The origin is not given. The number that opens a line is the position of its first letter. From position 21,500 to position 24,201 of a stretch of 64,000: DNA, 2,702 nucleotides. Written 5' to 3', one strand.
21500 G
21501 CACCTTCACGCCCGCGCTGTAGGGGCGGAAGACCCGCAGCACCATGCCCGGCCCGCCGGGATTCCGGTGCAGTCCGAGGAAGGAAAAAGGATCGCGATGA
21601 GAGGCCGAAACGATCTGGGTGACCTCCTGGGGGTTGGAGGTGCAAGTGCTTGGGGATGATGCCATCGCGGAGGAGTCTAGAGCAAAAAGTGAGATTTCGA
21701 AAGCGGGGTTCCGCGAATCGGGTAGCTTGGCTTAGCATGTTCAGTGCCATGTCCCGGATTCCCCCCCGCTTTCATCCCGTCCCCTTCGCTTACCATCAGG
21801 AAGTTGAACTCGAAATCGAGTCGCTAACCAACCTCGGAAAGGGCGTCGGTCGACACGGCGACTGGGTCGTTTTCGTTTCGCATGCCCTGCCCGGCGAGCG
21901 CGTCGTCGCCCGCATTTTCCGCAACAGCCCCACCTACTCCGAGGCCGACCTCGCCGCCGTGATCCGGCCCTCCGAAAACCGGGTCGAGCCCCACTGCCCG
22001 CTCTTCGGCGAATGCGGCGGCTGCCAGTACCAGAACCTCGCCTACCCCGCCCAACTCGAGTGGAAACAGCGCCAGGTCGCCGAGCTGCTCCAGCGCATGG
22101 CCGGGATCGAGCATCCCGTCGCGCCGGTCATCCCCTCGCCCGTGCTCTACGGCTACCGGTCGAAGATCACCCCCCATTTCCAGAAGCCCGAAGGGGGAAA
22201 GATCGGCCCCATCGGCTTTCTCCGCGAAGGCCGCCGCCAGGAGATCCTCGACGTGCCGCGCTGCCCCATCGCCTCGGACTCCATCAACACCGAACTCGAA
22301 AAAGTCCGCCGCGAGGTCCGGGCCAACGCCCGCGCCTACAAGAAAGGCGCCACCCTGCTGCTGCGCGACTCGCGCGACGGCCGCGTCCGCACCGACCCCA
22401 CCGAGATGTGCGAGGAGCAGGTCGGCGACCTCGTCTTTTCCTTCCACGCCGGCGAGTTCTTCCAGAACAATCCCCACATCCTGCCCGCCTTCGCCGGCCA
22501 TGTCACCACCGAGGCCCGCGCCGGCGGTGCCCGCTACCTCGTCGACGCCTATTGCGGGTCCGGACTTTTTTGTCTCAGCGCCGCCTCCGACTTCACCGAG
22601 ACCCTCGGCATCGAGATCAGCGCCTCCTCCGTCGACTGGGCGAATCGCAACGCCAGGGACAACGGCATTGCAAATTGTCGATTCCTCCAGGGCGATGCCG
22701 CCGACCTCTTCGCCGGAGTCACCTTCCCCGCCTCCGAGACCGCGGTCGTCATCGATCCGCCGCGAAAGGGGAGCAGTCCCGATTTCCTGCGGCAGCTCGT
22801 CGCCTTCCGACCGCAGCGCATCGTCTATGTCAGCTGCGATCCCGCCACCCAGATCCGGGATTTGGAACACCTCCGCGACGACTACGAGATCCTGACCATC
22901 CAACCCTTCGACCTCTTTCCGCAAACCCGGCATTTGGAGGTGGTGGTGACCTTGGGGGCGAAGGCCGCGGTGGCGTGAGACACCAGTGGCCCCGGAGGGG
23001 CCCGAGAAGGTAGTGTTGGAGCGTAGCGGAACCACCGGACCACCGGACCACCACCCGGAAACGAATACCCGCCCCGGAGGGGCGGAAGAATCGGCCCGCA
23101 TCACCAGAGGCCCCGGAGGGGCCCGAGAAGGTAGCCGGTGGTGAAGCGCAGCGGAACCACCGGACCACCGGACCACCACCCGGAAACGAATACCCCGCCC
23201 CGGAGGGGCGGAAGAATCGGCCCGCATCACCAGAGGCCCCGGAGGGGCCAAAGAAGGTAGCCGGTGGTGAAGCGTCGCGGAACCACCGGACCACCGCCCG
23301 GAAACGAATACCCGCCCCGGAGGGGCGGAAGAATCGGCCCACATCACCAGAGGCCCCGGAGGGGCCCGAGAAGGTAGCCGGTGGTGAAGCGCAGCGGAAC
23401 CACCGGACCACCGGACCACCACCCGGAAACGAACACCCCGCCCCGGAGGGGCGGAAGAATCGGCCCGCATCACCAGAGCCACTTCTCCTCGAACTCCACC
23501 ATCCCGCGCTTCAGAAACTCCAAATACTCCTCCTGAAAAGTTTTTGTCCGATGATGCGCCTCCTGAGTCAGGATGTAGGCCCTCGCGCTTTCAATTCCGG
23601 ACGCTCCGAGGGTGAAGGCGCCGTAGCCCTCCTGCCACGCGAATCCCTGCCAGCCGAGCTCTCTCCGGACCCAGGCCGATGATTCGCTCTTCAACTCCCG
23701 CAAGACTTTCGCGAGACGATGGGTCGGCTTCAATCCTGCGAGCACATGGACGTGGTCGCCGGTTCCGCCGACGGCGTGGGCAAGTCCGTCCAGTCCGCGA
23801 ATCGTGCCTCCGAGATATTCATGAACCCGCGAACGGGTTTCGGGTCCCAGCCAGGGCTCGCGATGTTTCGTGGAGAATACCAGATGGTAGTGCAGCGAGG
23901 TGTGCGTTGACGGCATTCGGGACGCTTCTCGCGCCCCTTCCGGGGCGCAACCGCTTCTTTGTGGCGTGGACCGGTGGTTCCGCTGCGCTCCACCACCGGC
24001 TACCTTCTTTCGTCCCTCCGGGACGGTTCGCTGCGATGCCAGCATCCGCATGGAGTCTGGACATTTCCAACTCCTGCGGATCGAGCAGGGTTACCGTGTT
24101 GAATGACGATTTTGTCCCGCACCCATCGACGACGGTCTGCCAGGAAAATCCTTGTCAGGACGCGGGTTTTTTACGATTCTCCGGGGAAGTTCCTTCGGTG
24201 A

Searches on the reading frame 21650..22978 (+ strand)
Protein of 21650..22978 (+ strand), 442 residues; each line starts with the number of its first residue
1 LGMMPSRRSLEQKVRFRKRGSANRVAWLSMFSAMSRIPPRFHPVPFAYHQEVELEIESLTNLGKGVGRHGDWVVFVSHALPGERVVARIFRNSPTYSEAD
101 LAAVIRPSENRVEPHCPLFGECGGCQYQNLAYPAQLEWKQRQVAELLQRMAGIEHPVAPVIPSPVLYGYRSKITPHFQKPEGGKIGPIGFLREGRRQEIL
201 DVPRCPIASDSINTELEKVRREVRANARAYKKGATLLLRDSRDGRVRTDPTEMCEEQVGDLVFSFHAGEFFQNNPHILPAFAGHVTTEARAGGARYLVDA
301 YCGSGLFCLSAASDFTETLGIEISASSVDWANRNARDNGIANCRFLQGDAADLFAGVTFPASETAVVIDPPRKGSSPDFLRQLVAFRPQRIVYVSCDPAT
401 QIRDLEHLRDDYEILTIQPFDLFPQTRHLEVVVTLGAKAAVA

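Call 8: search_protein_families(library=pfam, max_evalue=0.01, proteins=[window:21650-22978:+])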
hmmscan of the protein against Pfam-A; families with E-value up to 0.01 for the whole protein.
window:21650-22978:+ (442 aa): 9 families
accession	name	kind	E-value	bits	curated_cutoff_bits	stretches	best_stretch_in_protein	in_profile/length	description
PF05958.17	tRNA_U5-meth_tr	-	3e-21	76.3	23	1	261-435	170-354/357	tRNA (Uracil-5-)-methyltransferase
PF01938.26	TRAM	-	6.9e-08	32.7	21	1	50-101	6-60/61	TRAM domain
PF13847.12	Methyltransf_31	-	8e-08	32.5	27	1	298-353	8-66/145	Methyltransferase domain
PF13649.12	Methyltransf_25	-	3.6e-07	31.2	27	1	299-353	3-58/97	Methyltransferase domain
PF09445.16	Methyltransf_15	-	4e-06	26.9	22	1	295-375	2-84/165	RNA cap guanine-N2 methyltransferase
PF08241.18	Methyltransf_11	-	9.2e-06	26.7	21.2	1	300-353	3-54/95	Methyltransferase domain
PF02390.23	Methyltransf_4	-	0.00028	20.9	24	1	297-357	5-67/173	Putative methyltransferase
PF03602.21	Cons_hypoth95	-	0.00043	20.5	24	1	295-404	43-160/182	Conserved hypothetical protein 95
PF05175.20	MTS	-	0.0044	17.1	23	0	295-371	33-107/170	Methyltransferase small domain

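Call 13: find_related_loci(query=window:21749-22978:+, collection=genome_contigs, flank=10000)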
Query window:21749-22978:+ (409 aa) in genome_contigs; peptide patterns used: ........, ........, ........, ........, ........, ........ (x = any residue, [..] = any of these).
599 stretches matched a pattern (row limit reached: there are more); 566 encode a relative of the query (tblastn E <= 1e-3); the best 80 are kept; 80 distinct loci.
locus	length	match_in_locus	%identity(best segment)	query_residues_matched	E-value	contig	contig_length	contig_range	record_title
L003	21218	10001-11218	82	1-405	0e+0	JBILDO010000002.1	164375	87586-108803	MAG: Verrucomicrobiales bacterium isolate ME2016-07-20_3300033996_group7_bin174 Rohwer_bin2756_scaffold_9_c1, whole geno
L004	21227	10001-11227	78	1-408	0e+0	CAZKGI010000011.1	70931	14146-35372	MAG TPA_asm: uncultured Akkermansia sp. isolate SRP268622_co1_197 genome assembly, contig: NODE_602_length_70931_cov_34.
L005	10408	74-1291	80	1-405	0e+0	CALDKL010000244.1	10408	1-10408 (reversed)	MAG TPA_asm: uncultured Verrucomicrobiae bacterium isolate SRR5576004_bin.105_CONCOCT_v1.1_MAG genome assembly, contig:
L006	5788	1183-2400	80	1-405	0e+0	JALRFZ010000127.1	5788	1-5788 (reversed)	MAG: Verrucomicrobiales bacterium isolate LJ.2 LJ_1673177, whole genome shotgun sequence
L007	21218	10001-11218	81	1-405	0e+0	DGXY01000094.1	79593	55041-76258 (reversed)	MAG TPA_asm: Akkermansiaceae bacterium UBA5020 UBA5020_contig_138, whole genome shotgun sequence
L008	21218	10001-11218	75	1-405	0e+0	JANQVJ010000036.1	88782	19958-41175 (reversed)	MAG: Verrucomicrobiales bacterium isolate MAG_58 P22051_102_S30_metaspades_292_88782_cov_27, whole genome shotgun sequen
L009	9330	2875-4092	74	1-405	0e+0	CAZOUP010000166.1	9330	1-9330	MAG TPA_asm: uncultured Akkermansia sp. isolate binchicken_co181_479 genome assembly, contig: NODE_15084_length_9330_cov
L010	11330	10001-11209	73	1-402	0e+0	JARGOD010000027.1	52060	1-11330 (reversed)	MAG: Verrucomicrobiales bacterium isolate bin_ce_oilr1.025 NODE_569_length_52060_cov_9.334679, whole genome shotgun sequ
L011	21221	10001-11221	73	1-406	0e+0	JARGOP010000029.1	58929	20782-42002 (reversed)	MAG: Verrucomicrobiales bacterium isolate bin_em_oilr2.020 NODE_411_length_58929_cov_33.146245, whole genome shotgun seq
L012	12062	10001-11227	73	1-402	0e+0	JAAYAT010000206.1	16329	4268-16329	MAG: Verrucomicrobiaceae bacterium isolate AS06rmzACSIP_174 237938_AS06, whole genome shotgun sequence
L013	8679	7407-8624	73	1-405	0e+0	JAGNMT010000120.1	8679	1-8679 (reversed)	MAG: Verrucomicrobiales bacterium isolate Go_SlAct_bin_210 Go_SlAct_42882_length_8679_cov_6.690014, whole genome shotgun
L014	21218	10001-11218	72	1-405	0e+0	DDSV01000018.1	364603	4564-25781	MAG TPA_asm: Akkermansiaceae bacterium UBA2381 UBA2381_contig_5939, whole genome shotgun sequence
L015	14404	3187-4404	74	1-405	0e+0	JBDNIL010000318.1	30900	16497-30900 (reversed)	MAG: Verrucomicrobiales bacterium isolate concoct.67.WLB k141_536860, whole genome shotgun sequence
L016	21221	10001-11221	71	1-406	0e+0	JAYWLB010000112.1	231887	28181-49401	Verrucomicrobiales bacterium BCK34 k141_121, whole genome shotgun sequence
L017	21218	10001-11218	73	1-405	0e+0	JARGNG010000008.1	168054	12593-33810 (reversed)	MAG: Verrucomicrobiales bacterium isolate bin_ak_oxhcr2.018 NODE_79_length_168054_cov_16.123382, whole genome shotgun se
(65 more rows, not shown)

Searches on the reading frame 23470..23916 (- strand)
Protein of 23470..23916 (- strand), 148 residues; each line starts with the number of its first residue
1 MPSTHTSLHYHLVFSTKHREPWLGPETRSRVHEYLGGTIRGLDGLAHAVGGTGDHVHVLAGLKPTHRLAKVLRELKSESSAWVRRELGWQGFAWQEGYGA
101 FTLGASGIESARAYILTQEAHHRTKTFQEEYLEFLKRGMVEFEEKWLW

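Call 19: search_protein_families(library=ncbifam, max_evalue=0.01, proteins=[window:23470-23916:-])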
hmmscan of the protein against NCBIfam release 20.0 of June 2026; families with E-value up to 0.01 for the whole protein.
window:23470-23916:- (148 aa): 1 family
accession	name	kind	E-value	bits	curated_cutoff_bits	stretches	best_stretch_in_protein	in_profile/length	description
NF033573.1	transpos_IS200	equivalog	1.1e-18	67.7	55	1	4-115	7-124/126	IS200/IS605 family transposase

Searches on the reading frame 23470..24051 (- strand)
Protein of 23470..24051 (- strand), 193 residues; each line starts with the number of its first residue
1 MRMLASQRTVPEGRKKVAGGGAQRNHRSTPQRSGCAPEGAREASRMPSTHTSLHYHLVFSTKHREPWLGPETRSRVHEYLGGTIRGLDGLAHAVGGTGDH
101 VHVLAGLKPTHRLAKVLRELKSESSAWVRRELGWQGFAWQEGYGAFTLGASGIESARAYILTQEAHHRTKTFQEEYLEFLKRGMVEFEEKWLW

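Call 8: search_protein_families(library=pfam, max_evalue=0.01, proteins=[window:23470-24051:-])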
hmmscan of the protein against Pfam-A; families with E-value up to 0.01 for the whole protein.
window:23470-24051:- (193 aa): 1 family
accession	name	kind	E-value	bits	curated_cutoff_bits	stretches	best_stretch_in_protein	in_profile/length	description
PF01797.21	Y1_Tnp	-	9.3e-22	77.9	23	1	51-163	3-121/121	Transposase IS200 like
